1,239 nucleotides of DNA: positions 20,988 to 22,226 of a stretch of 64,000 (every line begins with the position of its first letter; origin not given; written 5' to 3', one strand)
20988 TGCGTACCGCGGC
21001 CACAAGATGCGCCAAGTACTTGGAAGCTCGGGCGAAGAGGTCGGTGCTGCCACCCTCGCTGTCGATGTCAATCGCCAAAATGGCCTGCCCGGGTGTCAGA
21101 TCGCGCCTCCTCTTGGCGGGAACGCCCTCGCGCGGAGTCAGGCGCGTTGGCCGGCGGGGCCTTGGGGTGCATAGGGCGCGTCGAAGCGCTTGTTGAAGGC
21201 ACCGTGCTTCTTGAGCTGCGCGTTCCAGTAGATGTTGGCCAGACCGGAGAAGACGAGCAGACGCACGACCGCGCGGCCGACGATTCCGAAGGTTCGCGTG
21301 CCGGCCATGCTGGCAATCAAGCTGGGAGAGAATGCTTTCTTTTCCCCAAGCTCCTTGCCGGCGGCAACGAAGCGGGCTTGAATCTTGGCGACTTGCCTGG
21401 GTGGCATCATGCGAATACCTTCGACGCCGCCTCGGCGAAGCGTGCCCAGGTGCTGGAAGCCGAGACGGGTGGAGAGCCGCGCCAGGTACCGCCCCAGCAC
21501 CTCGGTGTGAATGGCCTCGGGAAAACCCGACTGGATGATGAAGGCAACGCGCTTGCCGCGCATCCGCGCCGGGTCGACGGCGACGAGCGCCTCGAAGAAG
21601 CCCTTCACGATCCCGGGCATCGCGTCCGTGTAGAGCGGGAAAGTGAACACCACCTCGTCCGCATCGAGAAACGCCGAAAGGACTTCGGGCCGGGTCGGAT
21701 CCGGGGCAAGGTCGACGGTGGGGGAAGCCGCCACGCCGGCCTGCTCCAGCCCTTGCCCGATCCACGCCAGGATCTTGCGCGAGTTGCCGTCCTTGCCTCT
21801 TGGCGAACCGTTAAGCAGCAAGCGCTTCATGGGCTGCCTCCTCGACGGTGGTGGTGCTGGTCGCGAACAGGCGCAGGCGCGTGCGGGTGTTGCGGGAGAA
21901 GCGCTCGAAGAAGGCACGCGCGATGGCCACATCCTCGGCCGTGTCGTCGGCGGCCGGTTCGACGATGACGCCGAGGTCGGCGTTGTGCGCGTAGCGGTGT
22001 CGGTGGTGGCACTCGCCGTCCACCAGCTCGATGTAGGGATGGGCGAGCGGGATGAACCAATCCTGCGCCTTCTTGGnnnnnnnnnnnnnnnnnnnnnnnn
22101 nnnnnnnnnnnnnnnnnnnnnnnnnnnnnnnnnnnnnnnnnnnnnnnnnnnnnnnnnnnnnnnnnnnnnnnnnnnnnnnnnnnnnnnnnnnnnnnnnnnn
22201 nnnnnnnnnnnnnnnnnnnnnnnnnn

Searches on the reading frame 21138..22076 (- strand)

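Call 20: search_protein_families(library=pfam, proteins=[window:21138-22076:-], max_evalue=0.001)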
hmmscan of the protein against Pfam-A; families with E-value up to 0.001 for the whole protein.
window:21138-22076:- (312 aa): 2 families
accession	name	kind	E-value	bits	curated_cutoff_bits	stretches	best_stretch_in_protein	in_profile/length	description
PF03358.20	FMN_red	-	1.7e-09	37.8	24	1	83-183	1-115/152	NADPH-dependent FMN reductase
PF02525.22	Flavodoxin_2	-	2.4e-09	37.6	27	1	83-219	1-179/198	Flavodoxin-like fold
